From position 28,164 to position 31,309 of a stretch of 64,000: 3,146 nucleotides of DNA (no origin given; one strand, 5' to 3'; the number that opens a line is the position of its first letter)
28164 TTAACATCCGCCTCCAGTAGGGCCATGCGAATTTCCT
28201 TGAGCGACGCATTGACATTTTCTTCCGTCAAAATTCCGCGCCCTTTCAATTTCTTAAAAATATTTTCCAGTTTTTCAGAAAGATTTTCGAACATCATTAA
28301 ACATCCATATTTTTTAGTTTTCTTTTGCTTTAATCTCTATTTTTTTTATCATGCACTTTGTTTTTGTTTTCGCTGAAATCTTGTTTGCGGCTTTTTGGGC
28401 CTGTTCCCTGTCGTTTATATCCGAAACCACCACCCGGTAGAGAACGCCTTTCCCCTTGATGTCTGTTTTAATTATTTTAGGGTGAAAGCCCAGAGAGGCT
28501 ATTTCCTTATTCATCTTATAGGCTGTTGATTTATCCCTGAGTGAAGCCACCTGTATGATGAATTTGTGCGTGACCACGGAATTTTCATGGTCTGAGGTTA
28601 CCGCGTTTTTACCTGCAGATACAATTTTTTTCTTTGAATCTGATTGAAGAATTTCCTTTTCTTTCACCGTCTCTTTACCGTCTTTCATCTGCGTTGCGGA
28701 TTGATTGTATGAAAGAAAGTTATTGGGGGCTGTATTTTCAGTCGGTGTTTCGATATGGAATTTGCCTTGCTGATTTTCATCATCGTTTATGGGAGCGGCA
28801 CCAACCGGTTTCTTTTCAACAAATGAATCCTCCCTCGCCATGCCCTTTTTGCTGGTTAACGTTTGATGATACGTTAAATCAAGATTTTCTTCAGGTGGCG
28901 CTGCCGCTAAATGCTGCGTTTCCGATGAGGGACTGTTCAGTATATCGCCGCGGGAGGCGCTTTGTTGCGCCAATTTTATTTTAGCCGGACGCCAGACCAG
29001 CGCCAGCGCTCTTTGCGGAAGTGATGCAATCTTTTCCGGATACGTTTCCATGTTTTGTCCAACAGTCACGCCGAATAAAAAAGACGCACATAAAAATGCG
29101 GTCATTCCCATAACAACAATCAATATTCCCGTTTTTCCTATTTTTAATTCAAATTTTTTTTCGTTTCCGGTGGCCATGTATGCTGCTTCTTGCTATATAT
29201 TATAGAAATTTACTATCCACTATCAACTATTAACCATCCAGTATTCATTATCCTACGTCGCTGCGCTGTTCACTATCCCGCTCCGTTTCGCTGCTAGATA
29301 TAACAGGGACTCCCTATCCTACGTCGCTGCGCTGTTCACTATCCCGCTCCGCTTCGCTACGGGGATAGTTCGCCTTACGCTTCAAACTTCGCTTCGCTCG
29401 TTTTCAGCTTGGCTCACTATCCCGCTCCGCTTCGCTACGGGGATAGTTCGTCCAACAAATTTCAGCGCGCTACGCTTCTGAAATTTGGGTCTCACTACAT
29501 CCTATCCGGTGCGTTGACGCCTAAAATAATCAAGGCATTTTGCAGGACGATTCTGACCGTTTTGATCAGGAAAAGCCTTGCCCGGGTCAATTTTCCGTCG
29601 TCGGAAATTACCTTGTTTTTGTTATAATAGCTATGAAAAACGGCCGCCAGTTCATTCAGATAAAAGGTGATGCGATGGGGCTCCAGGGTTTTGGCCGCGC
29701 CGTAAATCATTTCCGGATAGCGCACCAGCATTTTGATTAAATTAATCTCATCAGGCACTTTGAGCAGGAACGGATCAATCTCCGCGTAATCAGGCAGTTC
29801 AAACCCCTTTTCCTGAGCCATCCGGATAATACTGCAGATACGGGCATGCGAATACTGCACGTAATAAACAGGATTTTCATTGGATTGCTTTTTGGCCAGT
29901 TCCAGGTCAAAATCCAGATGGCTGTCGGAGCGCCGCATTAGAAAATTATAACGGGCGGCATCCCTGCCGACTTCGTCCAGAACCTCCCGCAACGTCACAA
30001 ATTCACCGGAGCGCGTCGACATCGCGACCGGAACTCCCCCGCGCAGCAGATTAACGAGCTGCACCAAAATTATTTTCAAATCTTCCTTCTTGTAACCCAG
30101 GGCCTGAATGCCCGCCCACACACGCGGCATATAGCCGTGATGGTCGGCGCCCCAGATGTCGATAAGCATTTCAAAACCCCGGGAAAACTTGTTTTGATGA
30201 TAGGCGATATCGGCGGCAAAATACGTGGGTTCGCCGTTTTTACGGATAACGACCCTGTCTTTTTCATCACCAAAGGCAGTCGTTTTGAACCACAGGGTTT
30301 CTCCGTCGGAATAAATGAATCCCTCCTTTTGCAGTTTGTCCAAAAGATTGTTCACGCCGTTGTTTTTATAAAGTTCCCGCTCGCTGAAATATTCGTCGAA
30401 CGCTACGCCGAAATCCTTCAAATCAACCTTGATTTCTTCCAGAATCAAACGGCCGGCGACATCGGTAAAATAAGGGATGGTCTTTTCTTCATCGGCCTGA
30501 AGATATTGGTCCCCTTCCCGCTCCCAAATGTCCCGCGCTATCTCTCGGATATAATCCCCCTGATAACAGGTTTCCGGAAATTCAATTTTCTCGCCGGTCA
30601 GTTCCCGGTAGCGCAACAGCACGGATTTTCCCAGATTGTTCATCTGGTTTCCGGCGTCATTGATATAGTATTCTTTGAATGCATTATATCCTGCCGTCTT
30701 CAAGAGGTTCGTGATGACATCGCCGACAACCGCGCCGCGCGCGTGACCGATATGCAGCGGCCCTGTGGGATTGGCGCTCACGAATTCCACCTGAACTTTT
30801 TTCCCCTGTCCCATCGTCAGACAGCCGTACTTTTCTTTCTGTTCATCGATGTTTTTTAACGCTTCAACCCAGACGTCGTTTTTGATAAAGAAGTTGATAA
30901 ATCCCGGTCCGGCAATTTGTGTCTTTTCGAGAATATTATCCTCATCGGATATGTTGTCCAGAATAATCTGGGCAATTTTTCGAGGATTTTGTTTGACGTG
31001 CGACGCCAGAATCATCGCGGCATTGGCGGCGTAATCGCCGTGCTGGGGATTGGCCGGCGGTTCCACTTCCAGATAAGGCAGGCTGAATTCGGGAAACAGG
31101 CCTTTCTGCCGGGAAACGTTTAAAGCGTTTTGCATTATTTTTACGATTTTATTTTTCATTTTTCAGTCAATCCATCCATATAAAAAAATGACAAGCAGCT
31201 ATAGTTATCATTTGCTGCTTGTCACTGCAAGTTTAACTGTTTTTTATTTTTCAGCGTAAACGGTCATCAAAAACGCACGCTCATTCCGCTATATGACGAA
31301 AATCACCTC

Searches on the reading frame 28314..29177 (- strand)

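Call 40: search_protein_families(library=pfam, proteins=[window:28314-29177:-], max_evalue=0.00001)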
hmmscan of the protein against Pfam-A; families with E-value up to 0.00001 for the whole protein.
window:28314-29177:- (287 aa): 1 family
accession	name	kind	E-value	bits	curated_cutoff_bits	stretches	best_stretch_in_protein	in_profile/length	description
PF05036.18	SPOR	-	5.8e-13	49.4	21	1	205-278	4-75/76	SPOR domain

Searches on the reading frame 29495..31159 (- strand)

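Call 40: search_protein_families(library=pfam, proteins=[window:29495-31159:-], max_evalue=0.00001)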
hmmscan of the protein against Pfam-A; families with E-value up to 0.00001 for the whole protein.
window:29495-31159:- (554 aa): 4 families
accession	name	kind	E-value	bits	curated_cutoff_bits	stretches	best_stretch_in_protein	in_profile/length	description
PF05746.21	DALR_1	-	2.5e-34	118.3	22.3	1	434-554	1-117/117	DALR anticodon binding domain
PF00750.26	tRNA-synt_1d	-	1.1e-25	90.8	23.3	1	103-402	4-302/349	tRNA synthetases class I (R), catalytic domain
PF03485.21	Arg_tRNA_synt_N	-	1.3e-22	80.7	21.5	1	17-92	15-85/85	Arginyl tRNA synthetase N terminal domain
PF09334.17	tRNA-synt_1g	-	4.1e-08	32.8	20.1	0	240-294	71-125/391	tRNA synthetases class I (M)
